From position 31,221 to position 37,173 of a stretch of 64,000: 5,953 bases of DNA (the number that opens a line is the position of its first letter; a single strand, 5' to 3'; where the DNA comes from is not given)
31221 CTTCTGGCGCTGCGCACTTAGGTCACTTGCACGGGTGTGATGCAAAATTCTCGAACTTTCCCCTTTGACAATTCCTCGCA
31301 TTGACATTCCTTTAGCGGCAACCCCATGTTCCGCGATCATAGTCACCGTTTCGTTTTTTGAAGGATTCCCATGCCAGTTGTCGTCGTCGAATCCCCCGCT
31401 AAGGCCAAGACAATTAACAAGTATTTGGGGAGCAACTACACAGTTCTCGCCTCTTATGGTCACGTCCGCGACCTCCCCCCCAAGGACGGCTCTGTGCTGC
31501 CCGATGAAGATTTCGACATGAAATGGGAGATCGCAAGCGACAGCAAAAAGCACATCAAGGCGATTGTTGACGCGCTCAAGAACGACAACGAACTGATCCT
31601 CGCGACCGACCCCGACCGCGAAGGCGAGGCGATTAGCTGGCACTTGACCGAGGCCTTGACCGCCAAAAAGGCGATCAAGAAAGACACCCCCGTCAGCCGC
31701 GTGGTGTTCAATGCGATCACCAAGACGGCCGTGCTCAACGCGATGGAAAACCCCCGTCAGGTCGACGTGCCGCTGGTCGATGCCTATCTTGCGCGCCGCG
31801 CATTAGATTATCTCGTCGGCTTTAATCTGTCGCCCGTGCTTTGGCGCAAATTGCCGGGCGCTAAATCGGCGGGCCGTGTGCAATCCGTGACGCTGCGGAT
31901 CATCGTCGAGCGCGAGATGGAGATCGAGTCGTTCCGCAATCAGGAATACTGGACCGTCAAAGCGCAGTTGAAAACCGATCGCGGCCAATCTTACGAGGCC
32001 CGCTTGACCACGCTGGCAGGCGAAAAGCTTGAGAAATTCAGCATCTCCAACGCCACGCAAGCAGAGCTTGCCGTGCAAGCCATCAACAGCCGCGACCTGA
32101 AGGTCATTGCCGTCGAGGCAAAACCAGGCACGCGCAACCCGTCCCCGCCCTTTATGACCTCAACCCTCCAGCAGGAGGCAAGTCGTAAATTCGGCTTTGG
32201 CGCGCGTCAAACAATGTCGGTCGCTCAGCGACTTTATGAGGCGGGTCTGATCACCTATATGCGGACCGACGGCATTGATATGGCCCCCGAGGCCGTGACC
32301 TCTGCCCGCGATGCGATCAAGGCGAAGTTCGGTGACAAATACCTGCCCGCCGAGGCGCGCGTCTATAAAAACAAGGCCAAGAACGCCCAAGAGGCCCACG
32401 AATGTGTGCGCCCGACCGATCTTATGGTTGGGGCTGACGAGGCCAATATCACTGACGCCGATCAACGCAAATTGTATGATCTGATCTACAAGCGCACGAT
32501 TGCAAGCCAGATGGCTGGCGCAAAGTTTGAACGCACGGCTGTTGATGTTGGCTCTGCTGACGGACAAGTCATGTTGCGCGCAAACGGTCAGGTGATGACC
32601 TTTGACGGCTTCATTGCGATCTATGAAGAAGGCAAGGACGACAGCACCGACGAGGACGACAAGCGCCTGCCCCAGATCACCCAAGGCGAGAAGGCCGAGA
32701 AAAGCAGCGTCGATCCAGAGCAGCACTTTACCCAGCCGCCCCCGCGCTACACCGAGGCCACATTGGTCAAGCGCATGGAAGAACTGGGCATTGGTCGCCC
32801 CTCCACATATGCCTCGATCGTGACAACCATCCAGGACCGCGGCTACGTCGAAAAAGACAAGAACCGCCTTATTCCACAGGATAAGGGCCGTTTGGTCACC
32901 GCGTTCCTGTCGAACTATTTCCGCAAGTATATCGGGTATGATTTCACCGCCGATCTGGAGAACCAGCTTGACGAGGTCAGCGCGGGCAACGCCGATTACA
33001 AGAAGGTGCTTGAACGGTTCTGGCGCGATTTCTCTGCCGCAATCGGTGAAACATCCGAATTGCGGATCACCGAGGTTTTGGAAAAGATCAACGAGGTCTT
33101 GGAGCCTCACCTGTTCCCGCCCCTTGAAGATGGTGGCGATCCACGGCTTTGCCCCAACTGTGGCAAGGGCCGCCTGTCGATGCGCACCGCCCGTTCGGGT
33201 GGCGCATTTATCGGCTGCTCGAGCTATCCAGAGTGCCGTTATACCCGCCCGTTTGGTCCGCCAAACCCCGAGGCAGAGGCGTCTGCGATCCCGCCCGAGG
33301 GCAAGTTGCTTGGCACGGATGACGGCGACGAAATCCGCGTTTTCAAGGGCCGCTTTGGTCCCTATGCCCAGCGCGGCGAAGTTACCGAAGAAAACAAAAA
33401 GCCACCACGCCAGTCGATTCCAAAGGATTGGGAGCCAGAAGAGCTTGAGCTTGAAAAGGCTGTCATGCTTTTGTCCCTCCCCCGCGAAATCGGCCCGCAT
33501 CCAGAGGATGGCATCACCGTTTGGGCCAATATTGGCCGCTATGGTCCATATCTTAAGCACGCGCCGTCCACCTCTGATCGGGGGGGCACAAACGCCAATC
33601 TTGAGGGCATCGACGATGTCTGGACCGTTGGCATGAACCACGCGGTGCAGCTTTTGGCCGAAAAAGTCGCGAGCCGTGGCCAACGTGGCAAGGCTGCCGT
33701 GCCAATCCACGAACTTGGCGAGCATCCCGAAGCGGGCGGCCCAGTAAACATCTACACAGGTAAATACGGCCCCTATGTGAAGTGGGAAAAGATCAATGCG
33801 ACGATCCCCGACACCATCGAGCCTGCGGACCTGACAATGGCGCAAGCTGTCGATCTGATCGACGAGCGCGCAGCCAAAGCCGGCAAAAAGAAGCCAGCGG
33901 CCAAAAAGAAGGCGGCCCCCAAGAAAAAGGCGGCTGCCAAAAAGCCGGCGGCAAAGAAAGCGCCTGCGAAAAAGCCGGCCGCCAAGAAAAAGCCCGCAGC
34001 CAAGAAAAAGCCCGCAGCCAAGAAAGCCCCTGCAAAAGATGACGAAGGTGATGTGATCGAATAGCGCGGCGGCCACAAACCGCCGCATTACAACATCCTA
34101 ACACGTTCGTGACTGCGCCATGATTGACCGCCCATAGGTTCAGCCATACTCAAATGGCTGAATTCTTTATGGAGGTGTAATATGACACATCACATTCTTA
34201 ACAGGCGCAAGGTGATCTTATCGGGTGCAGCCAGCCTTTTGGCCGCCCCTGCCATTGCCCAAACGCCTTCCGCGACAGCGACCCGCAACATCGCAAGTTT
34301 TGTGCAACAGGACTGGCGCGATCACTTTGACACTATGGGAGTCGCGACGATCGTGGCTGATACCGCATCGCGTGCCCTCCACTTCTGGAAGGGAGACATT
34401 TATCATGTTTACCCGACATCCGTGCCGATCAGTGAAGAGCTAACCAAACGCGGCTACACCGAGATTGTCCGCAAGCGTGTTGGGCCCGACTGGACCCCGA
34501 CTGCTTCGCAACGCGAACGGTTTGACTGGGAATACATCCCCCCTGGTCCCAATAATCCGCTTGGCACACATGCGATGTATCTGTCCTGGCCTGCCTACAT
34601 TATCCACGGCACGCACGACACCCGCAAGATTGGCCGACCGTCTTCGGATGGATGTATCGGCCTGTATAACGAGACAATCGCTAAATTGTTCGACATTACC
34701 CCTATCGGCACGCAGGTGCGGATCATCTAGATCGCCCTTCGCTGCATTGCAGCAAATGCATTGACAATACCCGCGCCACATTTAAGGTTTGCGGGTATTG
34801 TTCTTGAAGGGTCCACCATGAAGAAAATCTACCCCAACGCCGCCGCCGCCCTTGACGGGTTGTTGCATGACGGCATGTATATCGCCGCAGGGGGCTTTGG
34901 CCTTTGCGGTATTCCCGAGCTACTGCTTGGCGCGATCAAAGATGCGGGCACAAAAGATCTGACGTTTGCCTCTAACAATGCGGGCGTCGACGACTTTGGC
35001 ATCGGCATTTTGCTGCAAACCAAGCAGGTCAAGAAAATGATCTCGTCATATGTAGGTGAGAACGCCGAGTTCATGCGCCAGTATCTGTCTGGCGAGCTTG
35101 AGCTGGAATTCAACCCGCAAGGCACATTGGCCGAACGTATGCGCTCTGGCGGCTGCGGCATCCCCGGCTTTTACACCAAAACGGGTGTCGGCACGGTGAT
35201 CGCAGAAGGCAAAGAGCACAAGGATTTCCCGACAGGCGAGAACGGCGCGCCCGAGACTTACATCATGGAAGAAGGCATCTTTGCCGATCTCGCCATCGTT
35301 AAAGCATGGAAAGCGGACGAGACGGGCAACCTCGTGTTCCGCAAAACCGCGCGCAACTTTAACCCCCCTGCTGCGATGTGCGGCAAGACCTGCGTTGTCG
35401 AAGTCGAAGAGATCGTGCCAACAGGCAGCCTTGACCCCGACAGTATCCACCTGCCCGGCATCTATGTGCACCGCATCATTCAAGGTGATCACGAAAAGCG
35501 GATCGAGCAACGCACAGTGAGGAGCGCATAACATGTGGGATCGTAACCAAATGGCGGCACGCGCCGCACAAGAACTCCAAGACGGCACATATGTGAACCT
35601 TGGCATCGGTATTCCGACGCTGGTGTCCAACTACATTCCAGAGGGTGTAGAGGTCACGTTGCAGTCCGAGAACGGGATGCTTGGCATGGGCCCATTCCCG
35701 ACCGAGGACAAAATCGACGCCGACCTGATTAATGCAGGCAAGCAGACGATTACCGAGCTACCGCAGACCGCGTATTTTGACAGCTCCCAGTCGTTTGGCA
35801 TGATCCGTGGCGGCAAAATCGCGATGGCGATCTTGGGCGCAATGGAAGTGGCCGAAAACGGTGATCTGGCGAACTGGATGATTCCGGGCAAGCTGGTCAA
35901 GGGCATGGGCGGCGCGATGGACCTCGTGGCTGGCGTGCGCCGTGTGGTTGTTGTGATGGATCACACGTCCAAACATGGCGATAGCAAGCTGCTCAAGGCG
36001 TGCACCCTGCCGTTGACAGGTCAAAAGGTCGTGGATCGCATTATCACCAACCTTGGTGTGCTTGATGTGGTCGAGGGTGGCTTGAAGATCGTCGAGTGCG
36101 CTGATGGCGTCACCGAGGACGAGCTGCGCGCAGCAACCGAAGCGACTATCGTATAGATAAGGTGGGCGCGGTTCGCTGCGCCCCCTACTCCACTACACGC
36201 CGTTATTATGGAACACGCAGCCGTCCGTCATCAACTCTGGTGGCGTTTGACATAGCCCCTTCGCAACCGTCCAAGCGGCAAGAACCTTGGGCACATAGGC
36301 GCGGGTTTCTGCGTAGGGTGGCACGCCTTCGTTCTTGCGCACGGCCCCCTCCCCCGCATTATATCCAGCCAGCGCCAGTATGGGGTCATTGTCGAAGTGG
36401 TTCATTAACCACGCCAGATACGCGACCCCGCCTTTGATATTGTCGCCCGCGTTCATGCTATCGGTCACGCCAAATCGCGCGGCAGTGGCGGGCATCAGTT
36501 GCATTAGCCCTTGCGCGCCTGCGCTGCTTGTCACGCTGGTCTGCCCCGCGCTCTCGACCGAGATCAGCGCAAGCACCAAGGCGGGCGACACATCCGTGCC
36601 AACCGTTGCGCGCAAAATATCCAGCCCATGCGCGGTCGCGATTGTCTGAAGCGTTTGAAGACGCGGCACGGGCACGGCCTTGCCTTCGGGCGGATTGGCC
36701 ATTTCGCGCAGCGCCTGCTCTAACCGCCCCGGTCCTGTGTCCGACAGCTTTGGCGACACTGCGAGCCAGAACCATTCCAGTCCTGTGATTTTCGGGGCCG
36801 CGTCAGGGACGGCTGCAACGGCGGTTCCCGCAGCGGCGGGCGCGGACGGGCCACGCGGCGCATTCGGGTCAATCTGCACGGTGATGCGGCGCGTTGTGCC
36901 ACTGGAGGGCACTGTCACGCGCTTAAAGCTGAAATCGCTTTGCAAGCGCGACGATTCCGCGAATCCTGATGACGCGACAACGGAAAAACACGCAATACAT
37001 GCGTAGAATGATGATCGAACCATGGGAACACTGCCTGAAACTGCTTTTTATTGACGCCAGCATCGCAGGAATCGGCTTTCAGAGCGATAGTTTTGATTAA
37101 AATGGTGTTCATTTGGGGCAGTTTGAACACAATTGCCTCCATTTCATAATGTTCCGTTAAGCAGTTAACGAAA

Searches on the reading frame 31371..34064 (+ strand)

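Call 8: search_protein_families(library=pfam, proteins=[window:31371-34064:+], max_evalue=0.001)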
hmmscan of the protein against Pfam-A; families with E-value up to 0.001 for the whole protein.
window:31371-34064:+ (897 aa): 4 families
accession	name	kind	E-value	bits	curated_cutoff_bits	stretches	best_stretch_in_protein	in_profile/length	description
PF01131.25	Topoisom_bac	-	9.1e-128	427.2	35.1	1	132-547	3-410/411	DNA topoisomerase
PF13368.11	Toprim_C_rpt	-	3.3e-49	165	22.3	3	785-840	1-56/57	Topoisomerase C-terminal repeat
PF01751.28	Toprim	-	5.2e-20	71.9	23.1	1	3-115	2-95/96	Toprim domain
PF01396.24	Zn_ribbon_Top1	-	2e-11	43.9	32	1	593-628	3-36/39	Topoisomerase DNA binding C4 zinc finger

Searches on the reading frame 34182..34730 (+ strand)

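Call 8: search_protein_families(library=pfam, proteins=[window:34182-34730:+], max_evalue=0.001)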
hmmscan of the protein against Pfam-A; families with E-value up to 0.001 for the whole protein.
window:34182-34730:+ (182 aa): 1 family
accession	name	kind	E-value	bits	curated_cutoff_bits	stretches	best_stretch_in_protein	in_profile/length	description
PF03734.19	YkuD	-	1.5e-15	58.4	23.4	1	56-181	3-146/146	L,D-transpeptidase catalytic domain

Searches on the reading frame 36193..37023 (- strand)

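Call 7: search_protein_families(library=pfam, proteins=[window:36193-37023:-], max_evalue=0.001)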
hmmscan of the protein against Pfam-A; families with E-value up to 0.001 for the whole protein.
window:36193-37023:- (276 aa): 1 family
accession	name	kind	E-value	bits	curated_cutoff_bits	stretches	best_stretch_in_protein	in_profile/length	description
PF01464.25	SLT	-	2.6e-24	85.5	21.3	1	140-233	7-106/117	Transglycosylase SLT domain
